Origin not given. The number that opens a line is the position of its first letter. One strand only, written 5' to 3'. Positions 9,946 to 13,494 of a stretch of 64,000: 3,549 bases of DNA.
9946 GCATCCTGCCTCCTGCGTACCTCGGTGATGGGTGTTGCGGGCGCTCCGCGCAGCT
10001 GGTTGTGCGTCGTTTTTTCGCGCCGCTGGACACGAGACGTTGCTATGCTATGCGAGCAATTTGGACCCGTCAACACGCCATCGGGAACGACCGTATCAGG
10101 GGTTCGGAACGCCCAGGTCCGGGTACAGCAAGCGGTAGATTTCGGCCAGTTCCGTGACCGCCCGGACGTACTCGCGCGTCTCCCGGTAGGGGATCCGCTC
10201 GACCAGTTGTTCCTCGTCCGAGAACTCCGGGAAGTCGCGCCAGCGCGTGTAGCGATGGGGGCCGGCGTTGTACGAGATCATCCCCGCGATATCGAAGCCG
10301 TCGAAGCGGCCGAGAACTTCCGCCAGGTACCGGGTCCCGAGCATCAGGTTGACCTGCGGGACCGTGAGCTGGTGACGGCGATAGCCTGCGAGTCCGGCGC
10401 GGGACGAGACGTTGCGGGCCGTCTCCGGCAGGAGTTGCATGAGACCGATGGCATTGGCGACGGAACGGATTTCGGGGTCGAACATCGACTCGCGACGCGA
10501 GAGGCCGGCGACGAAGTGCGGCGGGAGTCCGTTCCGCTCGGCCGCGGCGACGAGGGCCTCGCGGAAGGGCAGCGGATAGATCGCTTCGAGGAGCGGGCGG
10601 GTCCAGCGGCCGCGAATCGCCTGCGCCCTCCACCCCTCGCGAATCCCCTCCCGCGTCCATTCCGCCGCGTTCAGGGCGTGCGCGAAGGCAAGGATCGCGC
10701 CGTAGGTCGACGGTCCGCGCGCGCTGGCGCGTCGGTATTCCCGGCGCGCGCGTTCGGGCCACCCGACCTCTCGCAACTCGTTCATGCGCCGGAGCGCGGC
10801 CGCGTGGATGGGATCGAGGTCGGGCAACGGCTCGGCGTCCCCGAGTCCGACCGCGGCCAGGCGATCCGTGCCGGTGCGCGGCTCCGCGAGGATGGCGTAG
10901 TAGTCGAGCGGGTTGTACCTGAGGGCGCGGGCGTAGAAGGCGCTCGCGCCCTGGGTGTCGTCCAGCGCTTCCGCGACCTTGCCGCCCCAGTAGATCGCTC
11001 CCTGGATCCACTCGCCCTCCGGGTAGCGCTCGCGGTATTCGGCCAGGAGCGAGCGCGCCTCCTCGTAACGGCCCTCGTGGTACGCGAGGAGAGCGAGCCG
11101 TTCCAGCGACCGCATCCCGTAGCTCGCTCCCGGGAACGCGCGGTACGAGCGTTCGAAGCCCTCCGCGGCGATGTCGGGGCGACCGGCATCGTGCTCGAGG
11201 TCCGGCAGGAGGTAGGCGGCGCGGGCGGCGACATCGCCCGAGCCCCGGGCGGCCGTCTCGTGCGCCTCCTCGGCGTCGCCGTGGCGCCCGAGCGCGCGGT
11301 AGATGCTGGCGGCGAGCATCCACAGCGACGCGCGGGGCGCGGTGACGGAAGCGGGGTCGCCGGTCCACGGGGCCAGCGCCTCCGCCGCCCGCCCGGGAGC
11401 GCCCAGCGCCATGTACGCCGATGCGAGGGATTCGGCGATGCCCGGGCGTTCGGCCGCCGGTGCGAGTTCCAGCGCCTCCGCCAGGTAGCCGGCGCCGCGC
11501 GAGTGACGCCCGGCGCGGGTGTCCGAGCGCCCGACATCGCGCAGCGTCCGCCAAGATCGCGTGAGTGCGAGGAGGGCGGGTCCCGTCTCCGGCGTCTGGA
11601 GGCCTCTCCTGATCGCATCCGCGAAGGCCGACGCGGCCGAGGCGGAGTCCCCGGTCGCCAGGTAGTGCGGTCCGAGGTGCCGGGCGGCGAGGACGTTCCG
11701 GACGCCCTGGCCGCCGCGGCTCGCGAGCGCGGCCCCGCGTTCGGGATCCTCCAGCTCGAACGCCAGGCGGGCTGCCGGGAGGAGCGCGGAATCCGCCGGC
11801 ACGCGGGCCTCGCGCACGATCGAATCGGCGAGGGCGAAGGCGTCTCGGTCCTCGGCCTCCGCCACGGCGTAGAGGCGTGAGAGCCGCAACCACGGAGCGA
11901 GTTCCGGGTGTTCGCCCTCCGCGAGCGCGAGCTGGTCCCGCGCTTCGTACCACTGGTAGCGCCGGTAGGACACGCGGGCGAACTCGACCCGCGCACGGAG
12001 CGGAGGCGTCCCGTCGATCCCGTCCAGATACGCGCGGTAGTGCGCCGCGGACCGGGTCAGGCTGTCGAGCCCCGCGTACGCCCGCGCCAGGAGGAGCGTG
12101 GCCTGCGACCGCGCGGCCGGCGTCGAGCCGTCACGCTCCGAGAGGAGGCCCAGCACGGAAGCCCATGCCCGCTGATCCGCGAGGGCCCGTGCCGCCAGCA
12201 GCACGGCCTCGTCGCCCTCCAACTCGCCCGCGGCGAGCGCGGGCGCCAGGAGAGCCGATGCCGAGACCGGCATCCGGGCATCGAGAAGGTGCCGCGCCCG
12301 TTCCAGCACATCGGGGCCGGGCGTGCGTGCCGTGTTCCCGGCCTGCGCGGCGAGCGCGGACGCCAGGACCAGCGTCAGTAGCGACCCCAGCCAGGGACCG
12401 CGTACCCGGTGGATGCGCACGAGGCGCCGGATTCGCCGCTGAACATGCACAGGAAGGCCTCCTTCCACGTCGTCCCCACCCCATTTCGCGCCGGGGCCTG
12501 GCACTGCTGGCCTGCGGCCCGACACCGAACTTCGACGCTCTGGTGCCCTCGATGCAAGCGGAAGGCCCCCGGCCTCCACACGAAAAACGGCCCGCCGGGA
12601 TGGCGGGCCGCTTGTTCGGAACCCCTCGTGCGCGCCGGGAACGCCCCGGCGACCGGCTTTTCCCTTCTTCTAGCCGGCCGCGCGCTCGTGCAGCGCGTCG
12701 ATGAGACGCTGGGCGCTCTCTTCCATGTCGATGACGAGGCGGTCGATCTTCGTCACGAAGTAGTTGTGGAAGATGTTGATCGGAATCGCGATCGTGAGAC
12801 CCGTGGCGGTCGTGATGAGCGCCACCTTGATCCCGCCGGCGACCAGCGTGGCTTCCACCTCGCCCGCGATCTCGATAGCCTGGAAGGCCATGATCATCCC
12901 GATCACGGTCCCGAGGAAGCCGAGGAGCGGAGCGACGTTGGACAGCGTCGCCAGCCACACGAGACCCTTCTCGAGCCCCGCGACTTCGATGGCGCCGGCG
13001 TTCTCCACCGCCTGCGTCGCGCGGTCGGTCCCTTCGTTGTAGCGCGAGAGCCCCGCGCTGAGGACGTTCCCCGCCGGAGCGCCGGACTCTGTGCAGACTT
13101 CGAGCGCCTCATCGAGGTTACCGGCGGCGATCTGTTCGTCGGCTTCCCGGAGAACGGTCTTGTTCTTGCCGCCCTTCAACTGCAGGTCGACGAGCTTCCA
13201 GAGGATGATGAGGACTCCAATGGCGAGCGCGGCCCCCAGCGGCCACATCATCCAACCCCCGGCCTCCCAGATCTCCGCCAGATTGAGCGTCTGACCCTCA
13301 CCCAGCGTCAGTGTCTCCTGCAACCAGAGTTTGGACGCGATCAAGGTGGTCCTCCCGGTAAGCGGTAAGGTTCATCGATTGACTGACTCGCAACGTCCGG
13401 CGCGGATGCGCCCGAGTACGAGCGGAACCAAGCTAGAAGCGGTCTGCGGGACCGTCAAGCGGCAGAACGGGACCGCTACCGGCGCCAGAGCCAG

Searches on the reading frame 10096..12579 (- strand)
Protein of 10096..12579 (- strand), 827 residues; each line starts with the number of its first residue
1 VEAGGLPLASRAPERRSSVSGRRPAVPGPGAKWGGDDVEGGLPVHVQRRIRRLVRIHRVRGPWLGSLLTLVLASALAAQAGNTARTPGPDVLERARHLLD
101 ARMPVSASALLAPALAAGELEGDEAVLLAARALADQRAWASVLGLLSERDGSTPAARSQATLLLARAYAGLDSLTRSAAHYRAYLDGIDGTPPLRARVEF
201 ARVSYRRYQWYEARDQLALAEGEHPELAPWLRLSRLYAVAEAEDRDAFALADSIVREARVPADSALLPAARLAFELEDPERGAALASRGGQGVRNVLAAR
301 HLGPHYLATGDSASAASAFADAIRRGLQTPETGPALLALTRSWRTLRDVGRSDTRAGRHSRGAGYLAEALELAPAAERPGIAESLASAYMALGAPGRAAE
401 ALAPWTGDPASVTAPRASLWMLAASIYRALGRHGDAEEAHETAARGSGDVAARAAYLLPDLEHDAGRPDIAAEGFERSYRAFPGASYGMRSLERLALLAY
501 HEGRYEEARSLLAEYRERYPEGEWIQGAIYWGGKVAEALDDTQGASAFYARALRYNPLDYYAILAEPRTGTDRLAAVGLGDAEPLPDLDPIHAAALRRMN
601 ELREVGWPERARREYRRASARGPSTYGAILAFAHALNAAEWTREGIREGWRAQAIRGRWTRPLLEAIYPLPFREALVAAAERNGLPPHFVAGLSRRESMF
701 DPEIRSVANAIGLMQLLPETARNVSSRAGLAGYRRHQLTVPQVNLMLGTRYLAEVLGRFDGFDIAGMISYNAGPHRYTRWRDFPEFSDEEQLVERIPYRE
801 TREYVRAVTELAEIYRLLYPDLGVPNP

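Call 64: search_protein_families(library=pfam, proteins=[window:10096-12579:-], max_evalue=0.00001)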
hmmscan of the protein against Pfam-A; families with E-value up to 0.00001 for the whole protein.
window:10096-12579:- (827 aa): 1 family
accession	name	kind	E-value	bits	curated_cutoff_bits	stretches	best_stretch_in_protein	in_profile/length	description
PF01464.25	SLT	-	2.9e-20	72.4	21.3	1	678-783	5-107/117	Transglycosylase SLT domain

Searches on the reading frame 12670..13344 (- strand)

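Call 64: search_protein_families(library=pfam, proteins=[window:12670-13344:-], max_evalue=0.00001)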
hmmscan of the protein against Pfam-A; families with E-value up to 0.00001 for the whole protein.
window:12670-13344:- (224 aa): 1 family
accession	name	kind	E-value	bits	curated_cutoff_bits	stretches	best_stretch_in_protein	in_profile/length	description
PF01618.21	MotA_ExbB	-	1.7e-30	105.8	22.9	1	90-208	5-126/127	MotA/TolQ/ExbB proton channel family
